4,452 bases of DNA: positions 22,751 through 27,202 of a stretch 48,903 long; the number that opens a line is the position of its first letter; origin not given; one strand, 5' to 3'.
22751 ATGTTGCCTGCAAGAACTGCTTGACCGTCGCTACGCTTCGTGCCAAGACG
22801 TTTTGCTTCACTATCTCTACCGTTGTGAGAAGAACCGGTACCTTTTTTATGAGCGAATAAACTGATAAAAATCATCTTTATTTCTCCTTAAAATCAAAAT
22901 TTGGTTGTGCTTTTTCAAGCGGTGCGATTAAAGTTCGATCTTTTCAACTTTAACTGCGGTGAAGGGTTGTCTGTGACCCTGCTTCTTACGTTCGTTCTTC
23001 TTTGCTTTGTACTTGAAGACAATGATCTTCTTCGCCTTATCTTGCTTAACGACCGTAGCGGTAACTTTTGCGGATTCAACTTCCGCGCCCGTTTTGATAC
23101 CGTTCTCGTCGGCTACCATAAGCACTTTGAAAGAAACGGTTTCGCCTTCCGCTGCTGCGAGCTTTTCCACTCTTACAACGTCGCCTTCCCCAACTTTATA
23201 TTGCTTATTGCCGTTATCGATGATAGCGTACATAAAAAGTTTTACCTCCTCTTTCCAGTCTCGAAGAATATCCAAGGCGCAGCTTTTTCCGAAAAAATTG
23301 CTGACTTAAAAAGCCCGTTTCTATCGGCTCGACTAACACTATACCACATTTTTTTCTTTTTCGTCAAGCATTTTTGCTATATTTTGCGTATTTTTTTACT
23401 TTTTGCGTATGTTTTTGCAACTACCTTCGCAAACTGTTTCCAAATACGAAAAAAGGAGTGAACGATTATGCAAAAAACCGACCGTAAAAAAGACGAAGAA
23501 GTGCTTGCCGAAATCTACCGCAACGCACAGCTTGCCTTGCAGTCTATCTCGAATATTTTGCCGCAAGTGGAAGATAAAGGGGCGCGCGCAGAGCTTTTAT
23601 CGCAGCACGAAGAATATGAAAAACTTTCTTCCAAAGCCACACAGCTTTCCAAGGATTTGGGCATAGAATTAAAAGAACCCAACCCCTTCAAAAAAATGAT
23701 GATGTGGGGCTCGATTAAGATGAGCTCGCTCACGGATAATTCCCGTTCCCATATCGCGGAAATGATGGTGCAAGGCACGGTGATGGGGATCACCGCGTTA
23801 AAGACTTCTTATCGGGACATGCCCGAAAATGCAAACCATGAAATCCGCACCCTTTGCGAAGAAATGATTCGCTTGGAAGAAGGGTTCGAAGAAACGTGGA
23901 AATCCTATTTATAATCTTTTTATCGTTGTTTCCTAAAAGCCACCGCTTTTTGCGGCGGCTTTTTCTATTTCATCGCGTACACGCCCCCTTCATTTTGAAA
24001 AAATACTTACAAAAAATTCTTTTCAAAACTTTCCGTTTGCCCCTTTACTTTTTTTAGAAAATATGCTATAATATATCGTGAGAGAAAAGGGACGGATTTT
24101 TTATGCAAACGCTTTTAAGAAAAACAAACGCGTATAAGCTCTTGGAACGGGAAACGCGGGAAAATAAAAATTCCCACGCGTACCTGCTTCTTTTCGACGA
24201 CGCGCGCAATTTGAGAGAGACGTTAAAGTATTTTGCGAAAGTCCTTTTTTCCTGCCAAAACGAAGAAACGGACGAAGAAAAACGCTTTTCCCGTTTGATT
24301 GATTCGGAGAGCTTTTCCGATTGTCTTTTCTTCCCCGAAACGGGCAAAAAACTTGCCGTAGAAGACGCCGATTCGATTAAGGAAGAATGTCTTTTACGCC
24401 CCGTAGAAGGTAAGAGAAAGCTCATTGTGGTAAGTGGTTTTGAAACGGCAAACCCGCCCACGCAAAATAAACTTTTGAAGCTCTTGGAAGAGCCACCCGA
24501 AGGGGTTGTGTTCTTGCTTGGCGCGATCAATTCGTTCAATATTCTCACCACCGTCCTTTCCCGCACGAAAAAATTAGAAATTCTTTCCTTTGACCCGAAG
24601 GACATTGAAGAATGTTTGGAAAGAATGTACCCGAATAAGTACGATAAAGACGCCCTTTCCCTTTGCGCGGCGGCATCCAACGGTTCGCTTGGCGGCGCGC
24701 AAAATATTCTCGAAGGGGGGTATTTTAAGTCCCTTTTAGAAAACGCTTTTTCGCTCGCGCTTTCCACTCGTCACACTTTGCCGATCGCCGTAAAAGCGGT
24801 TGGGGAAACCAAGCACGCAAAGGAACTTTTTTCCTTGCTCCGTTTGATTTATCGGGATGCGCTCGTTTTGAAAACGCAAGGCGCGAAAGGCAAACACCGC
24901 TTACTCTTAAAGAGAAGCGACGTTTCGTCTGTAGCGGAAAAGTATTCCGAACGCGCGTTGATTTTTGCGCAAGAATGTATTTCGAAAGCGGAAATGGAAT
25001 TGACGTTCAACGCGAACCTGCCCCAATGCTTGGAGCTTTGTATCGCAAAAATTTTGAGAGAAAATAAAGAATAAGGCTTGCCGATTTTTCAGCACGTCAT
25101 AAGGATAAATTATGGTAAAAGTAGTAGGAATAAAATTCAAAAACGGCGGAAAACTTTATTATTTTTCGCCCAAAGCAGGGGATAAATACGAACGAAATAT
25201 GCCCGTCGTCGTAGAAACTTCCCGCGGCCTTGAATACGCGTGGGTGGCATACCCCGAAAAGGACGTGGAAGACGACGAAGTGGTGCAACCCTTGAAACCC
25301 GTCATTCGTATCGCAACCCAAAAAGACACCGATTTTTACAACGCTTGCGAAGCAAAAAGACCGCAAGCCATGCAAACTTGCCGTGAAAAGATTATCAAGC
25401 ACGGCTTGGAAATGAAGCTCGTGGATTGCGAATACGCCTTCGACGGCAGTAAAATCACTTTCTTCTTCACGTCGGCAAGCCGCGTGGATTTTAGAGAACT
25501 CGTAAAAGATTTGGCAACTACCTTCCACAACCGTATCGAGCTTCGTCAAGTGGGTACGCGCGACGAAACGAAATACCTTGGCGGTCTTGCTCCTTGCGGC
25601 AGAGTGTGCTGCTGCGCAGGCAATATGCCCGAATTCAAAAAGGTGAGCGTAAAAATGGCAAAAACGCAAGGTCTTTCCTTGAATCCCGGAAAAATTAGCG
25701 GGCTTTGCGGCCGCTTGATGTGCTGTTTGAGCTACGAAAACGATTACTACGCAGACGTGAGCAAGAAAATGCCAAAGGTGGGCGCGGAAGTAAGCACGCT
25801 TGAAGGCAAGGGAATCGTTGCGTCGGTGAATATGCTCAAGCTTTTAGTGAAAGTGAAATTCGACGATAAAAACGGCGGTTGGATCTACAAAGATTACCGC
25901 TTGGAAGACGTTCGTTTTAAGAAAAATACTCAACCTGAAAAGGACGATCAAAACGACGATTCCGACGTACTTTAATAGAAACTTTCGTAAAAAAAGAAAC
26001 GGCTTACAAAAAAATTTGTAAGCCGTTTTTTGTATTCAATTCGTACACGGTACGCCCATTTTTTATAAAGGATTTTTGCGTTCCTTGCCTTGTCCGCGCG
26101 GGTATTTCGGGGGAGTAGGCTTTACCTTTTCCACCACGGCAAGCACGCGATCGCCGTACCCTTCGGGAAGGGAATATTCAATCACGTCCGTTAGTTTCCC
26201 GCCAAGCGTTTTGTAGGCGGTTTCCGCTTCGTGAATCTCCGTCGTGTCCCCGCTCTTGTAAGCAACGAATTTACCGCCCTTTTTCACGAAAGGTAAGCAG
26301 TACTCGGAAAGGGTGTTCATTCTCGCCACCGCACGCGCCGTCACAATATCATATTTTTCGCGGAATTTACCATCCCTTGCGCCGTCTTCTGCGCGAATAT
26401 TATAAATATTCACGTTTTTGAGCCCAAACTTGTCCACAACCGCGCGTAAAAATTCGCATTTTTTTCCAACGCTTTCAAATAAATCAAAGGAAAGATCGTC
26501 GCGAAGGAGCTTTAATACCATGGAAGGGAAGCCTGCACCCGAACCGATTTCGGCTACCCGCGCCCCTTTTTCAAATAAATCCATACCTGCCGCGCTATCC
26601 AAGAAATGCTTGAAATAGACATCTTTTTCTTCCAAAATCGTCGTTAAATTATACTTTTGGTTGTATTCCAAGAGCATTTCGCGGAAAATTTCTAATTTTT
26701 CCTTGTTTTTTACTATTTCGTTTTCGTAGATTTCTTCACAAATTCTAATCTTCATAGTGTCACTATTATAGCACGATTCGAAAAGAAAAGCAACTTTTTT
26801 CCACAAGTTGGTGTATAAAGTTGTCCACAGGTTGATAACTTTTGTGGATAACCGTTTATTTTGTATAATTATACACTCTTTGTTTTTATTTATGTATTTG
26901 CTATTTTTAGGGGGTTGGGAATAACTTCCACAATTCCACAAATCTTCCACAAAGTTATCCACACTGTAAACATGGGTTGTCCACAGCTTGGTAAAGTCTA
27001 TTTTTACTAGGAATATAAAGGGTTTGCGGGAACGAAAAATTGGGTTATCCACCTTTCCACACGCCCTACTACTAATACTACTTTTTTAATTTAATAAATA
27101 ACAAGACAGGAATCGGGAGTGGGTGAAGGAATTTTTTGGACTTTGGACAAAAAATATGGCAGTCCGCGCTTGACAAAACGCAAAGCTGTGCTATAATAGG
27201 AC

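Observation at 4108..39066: High-density 28-29-nt dispersed repeat family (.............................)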

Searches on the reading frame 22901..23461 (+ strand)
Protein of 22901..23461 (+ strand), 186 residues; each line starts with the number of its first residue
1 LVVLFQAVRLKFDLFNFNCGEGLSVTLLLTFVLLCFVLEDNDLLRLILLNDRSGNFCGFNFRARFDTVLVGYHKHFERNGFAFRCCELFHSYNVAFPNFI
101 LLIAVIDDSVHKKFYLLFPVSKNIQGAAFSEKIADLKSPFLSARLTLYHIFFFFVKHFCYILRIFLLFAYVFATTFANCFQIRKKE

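Call 26: search_protein_families(library=pfam, proteins=[window:22901-23461:+])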
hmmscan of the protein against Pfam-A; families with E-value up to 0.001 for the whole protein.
window:22901-23461:+ (186 aa): 0 families

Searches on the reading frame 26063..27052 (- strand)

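Call 10: search_protein_families(library=pfam, proteins=[window:26063-27052:-])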
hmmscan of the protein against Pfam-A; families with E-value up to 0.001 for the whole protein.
window:26063-27052:- (329 aa): 1 family
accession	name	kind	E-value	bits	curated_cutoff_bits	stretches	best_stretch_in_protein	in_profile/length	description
PF02527.21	GidB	-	2.2e-47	161.3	27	1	117-290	2-173/184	rRNA small subunit methyltransferase G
